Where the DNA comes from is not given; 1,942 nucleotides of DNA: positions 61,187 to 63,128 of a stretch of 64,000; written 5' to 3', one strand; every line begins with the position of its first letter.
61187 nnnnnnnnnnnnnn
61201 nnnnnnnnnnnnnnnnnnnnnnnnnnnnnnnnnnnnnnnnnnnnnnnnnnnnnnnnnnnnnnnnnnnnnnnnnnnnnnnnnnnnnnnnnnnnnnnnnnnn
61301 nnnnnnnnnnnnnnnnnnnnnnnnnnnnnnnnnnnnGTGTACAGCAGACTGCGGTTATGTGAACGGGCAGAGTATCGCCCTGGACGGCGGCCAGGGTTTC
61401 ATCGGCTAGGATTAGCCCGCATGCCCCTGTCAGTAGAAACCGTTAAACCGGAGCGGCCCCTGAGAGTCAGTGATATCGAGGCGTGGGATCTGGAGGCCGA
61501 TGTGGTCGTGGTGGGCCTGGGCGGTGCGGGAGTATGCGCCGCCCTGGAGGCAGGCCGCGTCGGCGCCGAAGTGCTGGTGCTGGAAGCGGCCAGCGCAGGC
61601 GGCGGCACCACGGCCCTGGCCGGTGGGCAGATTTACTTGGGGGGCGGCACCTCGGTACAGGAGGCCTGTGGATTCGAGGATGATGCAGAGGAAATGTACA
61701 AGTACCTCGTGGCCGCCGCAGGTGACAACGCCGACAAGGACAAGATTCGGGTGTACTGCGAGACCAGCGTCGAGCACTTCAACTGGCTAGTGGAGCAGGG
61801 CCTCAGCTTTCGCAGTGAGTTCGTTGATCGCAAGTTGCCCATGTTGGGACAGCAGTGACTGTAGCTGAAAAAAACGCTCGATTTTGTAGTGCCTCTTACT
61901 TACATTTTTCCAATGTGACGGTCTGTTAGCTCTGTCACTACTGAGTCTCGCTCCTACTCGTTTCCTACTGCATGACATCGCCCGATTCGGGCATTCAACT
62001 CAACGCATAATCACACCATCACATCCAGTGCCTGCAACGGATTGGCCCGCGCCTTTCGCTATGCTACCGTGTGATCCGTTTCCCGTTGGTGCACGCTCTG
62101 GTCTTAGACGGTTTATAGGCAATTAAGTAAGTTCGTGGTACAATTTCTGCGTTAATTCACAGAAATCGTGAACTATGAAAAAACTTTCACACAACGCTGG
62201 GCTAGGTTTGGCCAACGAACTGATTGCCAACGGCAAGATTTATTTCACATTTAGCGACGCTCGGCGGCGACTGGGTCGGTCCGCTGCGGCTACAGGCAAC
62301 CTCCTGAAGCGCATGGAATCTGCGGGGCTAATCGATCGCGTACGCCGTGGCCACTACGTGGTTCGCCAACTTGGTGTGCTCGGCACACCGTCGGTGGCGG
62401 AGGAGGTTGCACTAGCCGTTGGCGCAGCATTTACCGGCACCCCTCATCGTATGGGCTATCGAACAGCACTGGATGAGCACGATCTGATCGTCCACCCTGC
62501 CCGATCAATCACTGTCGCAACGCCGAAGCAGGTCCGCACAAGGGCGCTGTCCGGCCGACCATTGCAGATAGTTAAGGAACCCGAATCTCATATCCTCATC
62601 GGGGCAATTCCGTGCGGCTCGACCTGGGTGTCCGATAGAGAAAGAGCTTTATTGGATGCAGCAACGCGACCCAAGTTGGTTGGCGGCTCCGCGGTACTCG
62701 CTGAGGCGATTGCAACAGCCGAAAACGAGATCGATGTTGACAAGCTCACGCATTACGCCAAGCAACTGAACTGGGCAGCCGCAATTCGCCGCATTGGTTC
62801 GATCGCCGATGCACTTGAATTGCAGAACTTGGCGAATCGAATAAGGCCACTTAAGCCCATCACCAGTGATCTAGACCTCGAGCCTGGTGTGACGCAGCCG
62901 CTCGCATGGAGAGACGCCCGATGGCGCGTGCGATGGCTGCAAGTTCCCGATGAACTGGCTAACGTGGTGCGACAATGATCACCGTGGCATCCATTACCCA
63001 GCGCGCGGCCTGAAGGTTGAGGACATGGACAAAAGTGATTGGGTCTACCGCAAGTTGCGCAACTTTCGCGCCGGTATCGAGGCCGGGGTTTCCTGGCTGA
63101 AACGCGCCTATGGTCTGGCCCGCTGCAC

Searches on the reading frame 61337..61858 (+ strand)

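Call 70: search_protein_families(library=pfam, proteins=[window:61337-61858:+], max_evalue=0.0001)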
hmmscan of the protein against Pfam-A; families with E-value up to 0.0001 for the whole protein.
window:61337-61858:+ (173 aa): 4 families
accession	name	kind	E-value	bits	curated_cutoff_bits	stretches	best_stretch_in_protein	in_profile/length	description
PF00890.30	FAD_binding_2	-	6.7e-17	62.2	20.4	1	55-160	1-103/414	FAD binding domain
PF01266.30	DAO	-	3.5e-09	37.1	27.9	1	55-127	1-77/353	FAD dependent oxidoreductase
PF12831.13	FAD_oxidored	-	5.9e-07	29.6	27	1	55-102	1-48/416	FAD dependent oxidoreductase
PF01946.23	Thi4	-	8.8e-05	22.3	26.2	0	52-100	16-64/235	Thi4 family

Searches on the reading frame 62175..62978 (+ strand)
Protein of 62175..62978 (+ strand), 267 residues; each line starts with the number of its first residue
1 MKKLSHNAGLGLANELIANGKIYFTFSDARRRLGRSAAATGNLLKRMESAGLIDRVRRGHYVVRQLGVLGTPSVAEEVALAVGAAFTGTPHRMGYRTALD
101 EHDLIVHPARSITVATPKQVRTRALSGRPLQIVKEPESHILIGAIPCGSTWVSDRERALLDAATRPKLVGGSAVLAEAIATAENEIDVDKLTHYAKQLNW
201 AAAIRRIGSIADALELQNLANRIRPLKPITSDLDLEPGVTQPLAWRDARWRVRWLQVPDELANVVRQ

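Call 70: search_protein_families(library=pfam, proteins=[window:62175-62978:+], max_evalue=0.0001)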
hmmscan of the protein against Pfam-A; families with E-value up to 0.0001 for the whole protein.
window:62175-62978:+ (267 aa): 2 families
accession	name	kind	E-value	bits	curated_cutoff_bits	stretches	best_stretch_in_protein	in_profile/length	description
PF13338.12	AbiEi_4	-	5.5e-08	33.2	25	1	14-63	4-48/49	Transcriptional regulator, AbiEi antitoxin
PF12802.13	MarR_2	-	7.6e-05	23.2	27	0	22-58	20-55/61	MarR family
